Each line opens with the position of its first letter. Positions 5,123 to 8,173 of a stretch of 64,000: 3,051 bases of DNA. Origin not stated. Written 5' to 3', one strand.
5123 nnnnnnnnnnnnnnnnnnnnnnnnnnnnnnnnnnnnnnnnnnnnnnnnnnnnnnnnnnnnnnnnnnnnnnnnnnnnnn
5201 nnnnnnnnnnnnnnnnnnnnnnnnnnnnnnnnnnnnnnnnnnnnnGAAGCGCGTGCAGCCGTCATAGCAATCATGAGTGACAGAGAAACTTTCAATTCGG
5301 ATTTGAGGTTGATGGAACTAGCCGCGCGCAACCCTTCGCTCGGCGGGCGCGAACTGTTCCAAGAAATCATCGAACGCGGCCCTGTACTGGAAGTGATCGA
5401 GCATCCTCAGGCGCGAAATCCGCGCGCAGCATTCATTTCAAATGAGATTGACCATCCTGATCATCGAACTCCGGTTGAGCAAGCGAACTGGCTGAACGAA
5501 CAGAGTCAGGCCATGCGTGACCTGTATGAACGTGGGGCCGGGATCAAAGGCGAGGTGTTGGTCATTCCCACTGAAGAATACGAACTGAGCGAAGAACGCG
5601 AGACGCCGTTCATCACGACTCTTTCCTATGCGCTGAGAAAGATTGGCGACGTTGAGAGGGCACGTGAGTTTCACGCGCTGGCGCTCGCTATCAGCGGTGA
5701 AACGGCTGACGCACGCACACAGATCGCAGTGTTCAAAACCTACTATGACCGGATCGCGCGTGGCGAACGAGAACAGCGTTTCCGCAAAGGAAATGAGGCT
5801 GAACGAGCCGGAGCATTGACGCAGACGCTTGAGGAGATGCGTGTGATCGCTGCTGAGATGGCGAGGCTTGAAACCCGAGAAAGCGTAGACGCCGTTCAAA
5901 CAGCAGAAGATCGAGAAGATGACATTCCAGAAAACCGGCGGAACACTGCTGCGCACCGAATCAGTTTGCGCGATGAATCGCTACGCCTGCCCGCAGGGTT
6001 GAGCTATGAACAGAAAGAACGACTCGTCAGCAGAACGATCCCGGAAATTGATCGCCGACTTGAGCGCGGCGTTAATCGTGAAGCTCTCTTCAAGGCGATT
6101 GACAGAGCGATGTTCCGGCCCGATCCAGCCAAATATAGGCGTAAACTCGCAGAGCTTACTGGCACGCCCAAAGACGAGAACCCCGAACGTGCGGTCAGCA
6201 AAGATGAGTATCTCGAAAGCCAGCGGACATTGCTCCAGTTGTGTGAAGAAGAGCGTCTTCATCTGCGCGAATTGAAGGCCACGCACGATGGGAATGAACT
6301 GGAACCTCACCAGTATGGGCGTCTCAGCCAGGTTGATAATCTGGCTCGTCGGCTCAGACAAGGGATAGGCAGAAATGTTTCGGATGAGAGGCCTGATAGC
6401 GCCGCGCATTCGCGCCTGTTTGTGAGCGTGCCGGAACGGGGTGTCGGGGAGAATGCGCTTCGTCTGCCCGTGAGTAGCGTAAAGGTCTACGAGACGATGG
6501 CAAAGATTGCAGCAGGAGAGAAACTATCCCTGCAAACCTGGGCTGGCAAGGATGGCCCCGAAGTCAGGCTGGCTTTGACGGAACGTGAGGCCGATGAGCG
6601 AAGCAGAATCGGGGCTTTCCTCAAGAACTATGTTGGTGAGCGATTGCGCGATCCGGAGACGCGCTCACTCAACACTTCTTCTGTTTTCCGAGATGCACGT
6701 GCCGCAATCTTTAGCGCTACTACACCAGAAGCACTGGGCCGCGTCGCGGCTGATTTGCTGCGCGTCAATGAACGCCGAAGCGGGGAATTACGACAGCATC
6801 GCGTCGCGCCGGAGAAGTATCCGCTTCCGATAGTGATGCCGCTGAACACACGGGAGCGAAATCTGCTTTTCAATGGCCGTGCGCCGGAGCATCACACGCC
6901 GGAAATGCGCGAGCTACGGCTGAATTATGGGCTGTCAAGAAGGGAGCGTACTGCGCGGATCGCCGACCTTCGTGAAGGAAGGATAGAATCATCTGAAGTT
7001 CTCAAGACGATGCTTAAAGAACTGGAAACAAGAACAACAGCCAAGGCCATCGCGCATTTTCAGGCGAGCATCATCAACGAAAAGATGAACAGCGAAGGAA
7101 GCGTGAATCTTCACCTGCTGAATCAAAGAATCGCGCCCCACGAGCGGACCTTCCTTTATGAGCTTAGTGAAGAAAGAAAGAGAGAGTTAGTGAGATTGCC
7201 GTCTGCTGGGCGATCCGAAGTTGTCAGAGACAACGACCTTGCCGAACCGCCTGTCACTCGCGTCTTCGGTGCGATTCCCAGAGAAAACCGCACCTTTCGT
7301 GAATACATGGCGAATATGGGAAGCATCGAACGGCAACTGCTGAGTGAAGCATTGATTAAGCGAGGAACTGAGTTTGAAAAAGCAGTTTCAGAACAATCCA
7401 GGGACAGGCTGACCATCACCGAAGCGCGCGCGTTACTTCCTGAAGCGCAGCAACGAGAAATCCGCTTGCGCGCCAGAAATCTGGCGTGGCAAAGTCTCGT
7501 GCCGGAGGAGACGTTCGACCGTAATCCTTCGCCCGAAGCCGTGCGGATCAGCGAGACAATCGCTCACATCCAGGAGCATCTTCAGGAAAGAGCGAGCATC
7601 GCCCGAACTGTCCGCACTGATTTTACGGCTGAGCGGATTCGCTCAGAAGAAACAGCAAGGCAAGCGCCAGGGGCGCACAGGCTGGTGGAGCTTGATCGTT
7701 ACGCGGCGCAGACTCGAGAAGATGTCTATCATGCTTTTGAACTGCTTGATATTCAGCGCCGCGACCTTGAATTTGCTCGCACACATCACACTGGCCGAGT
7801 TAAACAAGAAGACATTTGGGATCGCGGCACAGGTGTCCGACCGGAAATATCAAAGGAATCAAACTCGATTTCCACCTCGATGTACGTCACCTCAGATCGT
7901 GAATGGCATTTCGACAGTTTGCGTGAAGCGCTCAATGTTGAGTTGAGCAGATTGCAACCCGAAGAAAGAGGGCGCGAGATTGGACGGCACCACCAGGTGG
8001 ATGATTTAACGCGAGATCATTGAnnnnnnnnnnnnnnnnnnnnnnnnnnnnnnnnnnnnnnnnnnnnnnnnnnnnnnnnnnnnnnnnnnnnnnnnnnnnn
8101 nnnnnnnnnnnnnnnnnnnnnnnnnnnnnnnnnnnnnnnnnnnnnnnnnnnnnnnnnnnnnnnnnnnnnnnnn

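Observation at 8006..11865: Operon of a 63-aa basic protein, tatA and an 1147-aa GH18-like/CE4/GT2 fusion (all-in-one PNAG-type synthase-deacetylase-hydrolase)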

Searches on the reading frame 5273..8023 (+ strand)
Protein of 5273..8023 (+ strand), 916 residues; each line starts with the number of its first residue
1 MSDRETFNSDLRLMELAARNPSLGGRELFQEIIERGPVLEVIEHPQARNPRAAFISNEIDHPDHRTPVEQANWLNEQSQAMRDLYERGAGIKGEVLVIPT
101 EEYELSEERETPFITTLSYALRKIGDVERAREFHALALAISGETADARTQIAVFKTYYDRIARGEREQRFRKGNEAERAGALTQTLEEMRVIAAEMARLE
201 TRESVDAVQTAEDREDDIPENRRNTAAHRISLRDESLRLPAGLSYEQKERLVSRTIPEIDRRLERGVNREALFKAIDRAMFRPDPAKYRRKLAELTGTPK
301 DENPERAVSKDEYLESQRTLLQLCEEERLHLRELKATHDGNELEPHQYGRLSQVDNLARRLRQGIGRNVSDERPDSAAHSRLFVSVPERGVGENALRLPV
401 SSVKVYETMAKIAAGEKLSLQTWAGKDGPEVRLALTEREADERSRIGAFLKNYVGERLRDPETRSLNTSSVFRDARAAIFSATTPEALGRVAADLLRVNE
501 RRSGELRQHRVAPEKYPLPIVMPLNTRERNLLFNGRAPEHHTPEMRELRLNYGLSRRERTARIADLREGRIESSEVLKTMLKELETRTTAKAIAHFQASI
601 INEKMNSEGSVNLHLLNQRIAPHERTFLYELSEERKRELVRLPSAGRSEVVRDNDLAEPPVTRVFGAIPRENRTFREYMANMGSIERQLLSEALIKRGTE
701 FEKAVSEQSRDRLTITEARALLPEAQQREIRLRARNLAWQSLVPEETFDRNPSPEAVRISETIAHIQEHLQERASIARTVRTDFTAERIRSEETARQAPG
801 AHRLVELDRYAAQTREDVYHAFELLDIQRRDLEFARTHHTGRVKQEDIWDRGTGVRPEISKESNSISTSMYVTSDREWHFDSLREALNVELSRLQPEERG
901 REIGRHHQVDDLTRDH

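Call 3: search_protein_families(library=pfam, proteins=[window:5273-8023:+], max_evalue=0.01)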
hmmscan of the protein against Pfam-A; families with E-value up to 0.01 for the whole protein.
window:5273-8023:+ (916 aa): 0 families

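Call 5: search_protein_families(library=ncbifam, proteins=[window:5273-8023:+], max_evalue=0.01)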
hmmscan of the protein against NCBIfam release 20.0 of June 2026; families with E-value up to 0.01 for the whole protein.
window:5273-8023:+ (916 aa): 0 families
